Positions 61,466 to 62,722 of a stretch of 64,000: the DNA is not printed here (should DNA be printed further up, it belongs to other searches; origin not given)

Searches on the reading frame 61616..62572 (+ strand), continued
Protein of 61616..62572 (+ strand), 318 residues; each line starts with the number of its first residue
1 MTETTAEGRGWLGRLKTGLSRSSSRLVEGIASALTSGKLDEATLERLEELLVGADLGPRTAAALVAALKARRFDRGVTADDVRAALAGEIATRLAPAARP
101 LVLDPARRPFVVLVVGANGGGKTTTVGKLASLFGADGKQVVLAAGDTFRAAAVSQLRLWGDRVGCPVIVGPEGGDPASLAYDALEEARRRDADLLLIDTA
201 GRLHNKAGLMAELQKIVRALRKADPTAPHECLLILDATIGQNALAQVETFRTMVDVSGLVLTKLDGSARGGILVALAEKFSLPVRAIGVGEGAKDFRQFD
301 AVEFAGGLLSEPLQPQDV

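Call 45: find_encoding_contigs(protein=P0140, flank=2500, max_places=2)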
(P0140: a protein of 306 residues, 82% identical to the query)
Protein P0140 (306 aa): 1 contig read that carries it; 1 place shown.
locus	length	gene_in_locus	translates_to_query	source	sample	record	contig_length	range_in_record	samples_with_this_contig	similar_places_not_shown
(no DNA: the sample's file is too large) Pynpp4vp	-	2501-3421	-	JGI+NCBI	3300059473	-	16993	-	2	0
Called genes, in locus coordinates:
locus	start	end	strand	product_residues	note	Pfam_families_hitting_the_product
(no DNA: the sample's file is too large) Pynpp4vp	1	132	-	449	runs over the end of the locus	PF02881:SRP54_N, PF00448:SRP54, PF01656:CbiA (weak), PF02978:SRP_SPB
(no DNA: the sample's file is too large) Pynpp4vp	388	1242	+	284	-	PF01678:DAP_epimerase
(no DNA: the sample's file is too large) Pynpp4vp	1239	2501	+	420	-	PF00919:UPF0004, PF04055:Radical_SAM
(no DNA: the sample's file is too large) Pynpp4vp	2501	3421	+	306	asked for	PF02881:SRP54_N, PF06414:Zeta_toxin (faint), PF13191:AAA_16, PF00448:SRP54, PF13401:AAA_22 (weak), PF13207:AAA_17 (faint)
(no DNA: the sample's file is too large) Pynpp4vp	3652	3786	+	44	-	-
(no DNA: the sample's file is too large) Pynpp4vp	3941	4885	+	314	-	PF00294:PfkB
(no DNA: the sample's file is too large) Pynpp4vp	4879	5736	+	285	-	PF00892:EamA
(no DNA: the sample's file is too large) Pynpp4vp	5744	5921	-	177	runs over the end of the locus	PF14803:Zn_ribbon_Nudix, PF00293:NUDIX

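Call 65: find_encoding_contigs(protein=P0150, flank=2500, max_places=1)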
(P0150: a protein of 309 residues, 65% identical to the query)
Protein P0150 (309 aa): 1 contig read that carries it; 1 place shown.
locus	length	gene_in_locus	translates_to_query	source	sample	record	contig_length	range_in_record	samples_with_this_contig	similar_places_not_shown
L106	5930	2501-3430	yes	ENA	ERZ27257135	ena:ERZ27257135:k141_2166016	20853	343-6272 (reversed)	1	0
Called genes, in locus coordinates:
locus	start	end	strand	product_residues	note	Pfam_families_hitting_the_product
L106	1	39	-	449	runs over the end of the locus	PF02881:SRP54_N, PF00448:SRP54, PF01656:CbiA, PF02978:SRP_SPB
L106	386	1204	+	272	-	PF01678:DAP_epimerase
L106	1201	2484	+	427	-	PF00919:UPF0004, PF04055:Radical_SAM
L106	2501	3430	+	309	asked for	PF02881:SRP54_N, PF13191:AAA_16, PF25199:nSTAND_NTPase5 (faint), PF06414:Zeta_toxin (weak), PF13245:AAA_19 (weak), PF13604:AAA_30 (weak), PF00448:SRP54, PF13401:AAA_22 (weak)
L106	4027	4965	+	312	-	PF00294:PfkB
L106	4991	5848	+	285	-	PF00892:EamA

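Call 66: find_encoding_contigs(protein=P0156, flank=2500, max_places=1)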
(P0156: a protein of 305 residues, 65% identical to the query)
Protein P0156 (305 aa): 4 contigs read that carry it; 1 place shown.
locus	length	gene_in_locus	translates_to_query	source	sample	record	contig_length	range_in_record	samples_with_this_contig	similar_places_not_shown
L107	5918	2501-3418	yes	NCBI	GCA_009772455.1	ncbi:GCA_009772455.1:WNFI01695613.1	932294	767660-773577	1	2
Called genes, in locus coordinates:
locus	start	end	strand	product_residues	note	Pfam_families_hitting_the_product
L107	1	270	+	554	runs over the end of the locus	PF13620:CarboxypepD_reg, PF08450:SGL (faint), PF21959:DUF6923 (faint), PF24684:Vgb_lyase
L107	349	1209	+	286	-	PF01678:DAP_epimerase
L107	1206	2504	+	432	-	PF00919:UPF0004, PF04055:Radical_SAM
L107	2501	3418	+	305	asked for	PF13401:AAA_22 (faint), PF02881:SRP54_N, PF25199:nSTAND_NTPase5 (weak), PF13191:AAA_16 (weak), PF06414:Zeta_toxin (weak), PF13604:AAA_30 (weak), PF00448:SRP54, PF13207:AAA_17 (weak)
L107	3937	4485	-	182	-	PF14803:Zn_ribbon_Nudix, PF00293:NUDIX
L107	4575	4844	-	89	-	-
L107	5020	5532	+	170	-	PF04542:Sigma70_r2, PF22029:PhyR_sigma2, PF04545:Sigma70_r4, PF08281:Sigma70_r4_2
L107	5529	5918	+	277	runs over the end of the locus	-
